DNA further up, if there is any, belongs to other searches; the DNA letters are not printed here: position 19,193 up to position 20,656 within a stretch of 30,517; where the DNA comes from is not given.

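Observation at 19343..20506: NDT-like/NUDIX fusion as a possible two-step NAD or NMN dismantling enzyme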

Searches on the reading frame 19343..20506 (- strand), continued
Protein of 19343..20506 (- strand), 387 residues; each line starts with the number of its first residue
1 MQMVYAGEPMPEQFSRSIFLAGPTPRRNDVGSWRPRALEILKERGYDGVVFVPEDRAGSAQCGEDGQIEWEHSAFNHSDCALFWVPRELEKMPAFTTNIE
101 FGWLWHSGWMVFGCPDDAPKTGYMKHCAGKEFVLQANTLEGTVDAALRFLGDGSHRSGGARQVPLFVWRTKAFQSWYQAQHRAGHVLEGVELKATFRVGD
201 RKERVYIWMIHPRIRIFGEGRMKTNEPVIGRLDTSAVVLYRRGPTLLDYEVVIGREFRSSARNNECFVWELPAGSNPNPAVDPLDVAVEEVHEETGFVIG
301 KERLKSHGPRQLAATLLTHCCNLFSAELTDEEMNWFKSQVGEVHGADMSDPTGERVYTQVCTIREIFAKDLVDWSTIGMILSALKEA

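Call 40: search_protein_families(library=pfam, proteins=[L077:11188-12474:+, L077:12465-12887:+, L077:12884-13636:+, L077:13655-14512:+, L063:8357-9529:-, L063:11239-12441:-, L069:9015-9959:-, L069:11158-11844:-, L069:11837-12865:-, L046:8455-9417:+], max_evalue=0.001)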
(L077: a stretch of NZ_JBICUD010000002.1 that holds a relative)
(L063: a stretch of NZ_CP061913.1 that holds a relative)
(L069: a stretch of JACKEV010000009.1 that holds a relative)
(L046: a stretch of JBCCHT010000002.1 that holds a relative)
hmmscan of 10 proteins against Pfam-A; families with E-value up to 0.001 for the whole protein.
L077:11188-12474:+ (428 aa): 1 family
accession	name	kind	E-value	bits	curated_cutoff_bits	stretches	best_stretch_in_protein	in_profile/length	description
PF02898.20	NO_synthase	-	7.5e-153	509.2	22.7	1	21-377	3-359/362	Nitric oxide synthase, oxygenase domain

L077:12465-12887:+ (140 aa): 8 families
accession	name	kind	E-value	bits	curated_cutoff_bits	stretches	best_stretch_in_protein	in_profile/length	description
PF03459.23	TOBE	-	7e-12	45.8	22.3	1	67-127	1-62/64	TOBE domain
PF12728.13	HTH_17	-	7.6e-11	42.6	27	1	7-55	3-50/51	Helix-turn-helix domain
PF00376.29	MerR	-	3.8e-10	39.9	28.2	1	7-42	1-37/38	MerR family regulatory protein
PF13411.12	MerR_1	-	3.4e-06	27.5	21.6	1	6-41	1-36/69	MerR HTH family regulatory protein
PF13384.12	HTH_23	-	0.00025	21.2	24.6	1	7-27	19-39/50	Homeodomain-like domain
PF21531.3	Rv2175c_wHTH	-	0.00043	20.7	27.1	1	3-44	13-53/57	DNA-binding protein Rv2175c, wHTH domain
PF13518.12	HTH_28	-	0.0005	20.5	25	0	7-28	14-35/52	Helix-turn-helix domain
PF13551.12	HTH_29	-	0.00091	19.7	28.1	0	8-38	15-48/64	Winged helix-turn helix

L077:12884-13636:+ (250 aa): 5 families
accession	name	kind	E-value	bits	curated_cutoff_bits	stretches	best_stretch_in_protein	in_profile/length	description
PF13531.11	SBP_bac_11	-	6.9e-45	154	25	1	33-245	1-227/227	Bacterial extracellular solute-binding protein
PF01547.30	SBP_bac_1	-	4.2e-19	70.1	26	1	38-237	1-307/307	Bacterial extracellular solute-binding protein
PF03466.25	LysR_substrate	-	1.3e-06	28.3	28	1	31-232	6-206/209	LysR substrate binding domain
PF12849.12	PBP_like_2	-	0.00037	20.8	27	1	29-118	8-105/267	PBP superfamily domain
PF04069.17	OpuAC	-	0.00062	19.9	21.2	1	98-203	79-197/257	Substrate binding domain of ABC-type glycine betaine transport system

L077:13655-14512:+ (285 aa): 1 family
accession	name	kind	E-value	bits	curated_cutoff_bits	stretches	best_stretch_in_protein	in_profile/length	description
PF00528.27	BPD_transp_1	-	2.3e-18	67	26.4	1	92-282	1-182/184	Binding-protein-dependent transport system inner membrane component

L063:8357-9529:- (390 aa): 4 families
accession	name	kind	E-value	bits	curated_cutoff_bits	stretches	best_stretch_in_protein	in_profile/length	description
PF13460.12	NAD_binding_10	-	2.7e-12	47.3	27.2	1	15-136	1-138/184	NAD(P)H-binding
PF05368.20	NmrA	-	1.8e-11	44.6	27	1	12-212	6-239/298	NmrA-like family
PF01370.27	Epimerase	-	2.1e-08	34.4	20.9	1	11-73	1-69/240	NAD dependent epimerase/dehydratase family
PF12680.13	SnoaL_2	-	0.00014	22.9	27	1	288-376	2-97/102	SnoaL-like domain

L063:11239-12441:- (400 aa): 9 families
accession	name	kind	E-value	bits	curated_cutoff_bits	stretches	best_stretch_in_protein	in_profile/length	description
PF13738.12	Pyr_redox_3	-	1.5e-18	67.5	30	1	8-194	1-196/305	Pyridine nucleotide-disulphide oxidoreductase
PF07992.20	Pyr_redox_2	-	3.4e-13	50.1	26.1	1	7-190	3-170/291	Pyridine nucleotide-disulphide oxidoreductase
PF01266.30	DAO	-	4.9e-07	30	27.9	0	8-43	3-41/353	FAD dependent oxidoreductase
PF13450.12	NAD_binding_8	-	6.9e-07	29.9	21.9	1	9-37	1-29/68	NAD(P)-binding Rossmann-like domain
PF01494.25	FAD_binding_3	-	4.7e-06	26.5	22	1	6-37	3-34/349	FAD binding domain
PF00890.30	FAD_binding_2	-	5.5e-05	23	20.4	0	8-40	3-35/414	FAD binding domain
PF03486.20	HI0933_like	-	0.00014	21.9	50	0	7-37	3-33/244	HI0933-like protein Rossmann domain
PF00070.33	Pyr_redox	-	0.00041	21.2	22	0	165-190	2-27/82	Pyridine nucleotide-disulphide oxidoreductase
PF05834.18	Lycopene_cycl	-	0.00071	19.2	23.4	0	8-133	3-145/380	Lycopene cyclase protein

L069:9015-9959:- (314 aa): 4 families
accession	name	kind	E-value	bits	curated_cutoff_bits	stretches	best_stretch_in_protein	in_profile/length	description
PF00106.31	adh_short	-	7.2e-20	71.7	26.6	1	45-241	2-191/195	short chain dehydrogenase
PF13561.12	adh_short_C2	-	4.5e-17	62.9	27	1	52-251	5-195/236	Enoyl-(Acyl carrier protein) reductase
PF08659.16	KR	-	7.8e-10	39.4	22.6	1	45-129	2-93/180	KR domain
PF01370.27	Epimerase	-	7.8e-05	22.6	20.9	1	47-207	2-149/240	NAD dependent epimerase/dehydratase family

L069:11158-11844:- (228 aa): 2 families
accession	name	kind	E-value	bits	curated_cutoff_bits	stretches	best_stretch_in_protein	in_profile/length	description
PF02909.22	TetR_C_1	-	7.4e-17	62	21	1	80-220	2-144/146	Tetracyclin repressor-like, C-terminal domain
PF00440.29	TetR_N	-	2e-09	37.5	24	1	24-67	2-45/47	Bacterial regulatory proteins, tetR family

L069:11837-12865:- (342 aa): 3 families
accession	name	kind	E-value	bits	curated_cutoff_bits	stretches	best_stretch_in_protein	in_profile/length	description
PF13602.12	ADH_zinc_N_2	-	1.7e-22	81.2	27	1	206-334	1-134/134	Zinc-binding dehydrogenase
PF08240.17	ADH_N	-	1e-16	61.5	23.5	1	41-133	2-103/104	Alcohol dehydrogenase GroES-like domain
PF00107.32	ADH_zinc_N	-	3.1e-14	53.5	31.8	1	175-260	1-93/129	Zinc-binding dehydrogenase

L046:8455-9417:+ (320 aa): 2 families
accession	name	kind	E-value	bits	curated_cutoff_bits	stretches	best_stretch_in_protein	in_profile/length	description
PF00069.31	Pkinase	-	2.1e-31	109.8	31.7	1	15-263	4-251/263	Protein kinase domain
PF07714.23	PK_Tyr_Ser-Thr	-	4.1e-27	95.5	23.1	1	16-263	5-248/258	Protein tyrosine and serine/threonine kinase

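Call 42: search_solved_structures(query=A1, max_evalue=1, show_alignments=5)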
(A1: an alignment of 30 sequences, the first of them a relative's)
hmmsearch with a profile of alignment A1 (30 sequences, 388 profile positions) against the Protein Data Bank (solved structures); distinct sequences matched with E-value up to 1: 31.
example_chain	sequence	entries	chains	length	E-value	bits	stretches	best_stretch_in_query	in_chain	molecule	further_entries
4mcj_A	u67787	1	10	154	0.00015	23.9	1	11-143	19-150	Uncharacterized protein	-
8zr8_A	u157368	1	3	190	0.0019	20.3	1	247-303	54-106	Methanol dehydrogenase activator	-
8wv3_A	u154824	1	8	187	0.0039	19.3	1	247-303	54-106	ADP-ribose pyrophosphatase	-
9jax_E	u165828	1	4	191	0.004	19.3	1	247-303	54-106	ADP-ribose pyrophosphatase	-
1sjy_A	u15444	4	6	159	0.0047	19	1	250-304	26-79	MutT/nudix family protein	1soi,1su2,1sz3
3o6z_A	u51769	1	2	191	0.011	17.8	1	226-303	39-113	GDP-mannose pyrophosphatase nudK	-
3o52_A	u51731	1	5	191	0.011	17.8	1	226-303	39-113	GDP-mannose pyrophosphatase nudK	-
1viu_A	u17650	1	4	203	0.014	17.5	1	226-303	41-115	ADP-ribose pyrophosphatase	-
3q1p_A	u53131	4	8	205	0.014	17.5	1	264-324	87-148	Phosphohydrolase (MutT/nudix family protein)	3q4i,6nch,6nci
3o8s_A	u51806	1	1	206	0.015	17.4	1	252-321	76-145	ADP-ribose pyrophosphatase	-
2rrk_A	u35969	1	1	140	0.11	14.5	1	259-322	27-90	CTP pyrophosphohydrolase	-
3id9_A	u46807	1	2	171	0.14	14.2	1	246-317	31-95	MutT/NUDIX family protein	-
3o61_A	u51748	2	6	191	0.14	14.1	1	226-303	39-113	GDP-mannose pyrophosphatase nudK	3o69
6fl4_A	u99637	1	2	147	0.16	14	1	270-308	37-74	Nudix hydrolase 1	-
5gp0_E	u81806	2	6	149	0.16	14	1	270-308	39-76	Nudix hydrolase 1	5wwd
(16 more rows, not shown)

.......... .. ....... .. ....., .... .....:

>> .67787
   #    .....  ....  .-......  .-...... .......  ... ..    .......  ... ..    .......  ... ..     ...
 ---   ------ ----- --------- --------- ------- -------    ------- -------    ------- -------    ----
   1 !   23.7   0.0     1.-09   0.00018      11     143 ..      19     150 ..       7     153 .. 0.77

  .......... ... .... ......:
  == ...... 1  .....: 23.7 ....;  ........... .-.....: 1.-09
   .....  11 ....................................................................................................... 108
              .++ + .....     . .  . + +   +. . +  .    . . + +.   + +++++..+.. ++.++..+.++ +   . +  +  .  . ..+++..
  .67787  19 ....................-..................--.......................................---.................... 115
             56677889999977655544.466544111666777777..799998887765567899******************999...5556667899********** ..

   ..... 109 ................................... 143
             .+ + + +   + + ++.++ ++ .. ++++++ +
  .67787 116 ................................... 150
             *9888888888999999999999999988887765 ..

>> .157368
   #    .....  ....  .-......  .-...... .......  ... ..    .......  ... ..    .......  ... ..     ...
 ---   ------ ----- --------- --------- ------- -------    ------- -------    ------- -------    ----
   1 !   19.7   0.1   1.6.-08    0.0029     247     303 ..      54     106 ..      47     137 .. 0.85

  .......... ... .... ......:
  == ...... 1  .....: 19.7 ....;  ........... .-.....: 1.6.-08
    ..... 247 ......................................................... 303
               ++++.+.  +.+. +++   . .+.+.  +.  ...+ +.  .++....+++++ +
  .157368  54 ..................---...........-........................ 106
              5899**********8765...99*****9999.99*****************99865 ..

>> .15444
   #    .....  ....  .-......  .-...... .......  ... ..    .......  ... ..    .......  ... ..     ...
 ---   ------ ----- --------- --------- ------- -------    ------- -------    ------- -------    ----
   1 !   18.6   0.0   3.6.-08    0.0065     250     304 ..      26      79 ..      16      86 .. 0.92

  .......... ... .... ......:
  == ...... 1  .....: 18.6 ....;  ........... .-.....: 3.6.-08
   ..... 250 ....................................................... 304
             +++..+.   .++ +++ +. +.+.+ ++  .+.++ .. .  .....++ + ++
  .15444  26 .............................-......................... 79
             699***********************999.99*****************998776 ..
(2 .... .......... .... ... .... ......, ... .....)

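Call 53: search_protein_families(library=padloc, proteins=[window:19343-20506:-], max_evalue=0.01)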
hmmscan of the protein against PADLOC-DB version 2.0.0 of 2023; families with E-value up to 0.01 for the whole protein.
window:19343-20506:- (387 aa): 0 families

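Call 54: search_protein_families(library=phrogs, proteins=[window:19343-20506:-], max_evalue=0.01)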
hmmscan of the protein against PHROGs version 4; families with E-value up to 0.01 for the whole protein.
window:19343-20506:- (387 aa): 0 families

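Call 76: search_dna_similar(query=window:19343-20506:-, collection=phages, mode=protein, max_evalue=0.001, max_rows=15)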
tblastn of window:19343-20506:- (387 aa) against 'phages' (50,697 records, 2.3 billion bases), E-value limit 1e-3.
Records with a match: 6; places in all: 6; records where one place covers at least 80% of the query: 3.
Best place of each record, by identity: <60% 6.
By first word of the organism name: uncultured 3; Bacillus 2; Virus 1.
By host as written in the record: - 4; Bacillus megaterium str. ATCC 43725 2.
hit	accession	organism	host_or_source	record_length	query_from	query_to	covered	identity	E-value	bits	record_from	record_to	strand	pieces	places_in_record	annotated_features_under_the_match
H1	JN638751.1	Bacillus phage G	Bacillus megaterium str. ATCC 43725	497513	1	384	99%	44.5%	2e-104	343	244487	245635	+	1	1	334: gp334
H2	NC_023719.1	Bacillus phage G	Bacillus megaterium str. ATCC 43725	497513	1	384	99%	44.5%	2e-104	343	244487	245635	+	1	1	334: gp334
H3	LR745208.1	uncultured phage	metagenomic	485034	1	387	100%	41.6%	2e-90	303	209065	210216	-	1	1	record has no annotation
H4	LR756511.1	uncultured phage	metagenomic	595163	1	130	34%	45.4%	2e-23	108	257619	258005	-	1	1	record has no annotation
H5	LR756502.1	uncultured phage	metagenomic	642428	18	147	34%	35.7%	3e-14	81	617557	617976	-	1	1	record has no annotation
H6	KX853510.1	Virus Rctr197k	enrichment culture DAMO/AAA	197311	1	153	40%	28.2%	4e-9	65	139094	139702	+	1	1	hypothetical protein (x2)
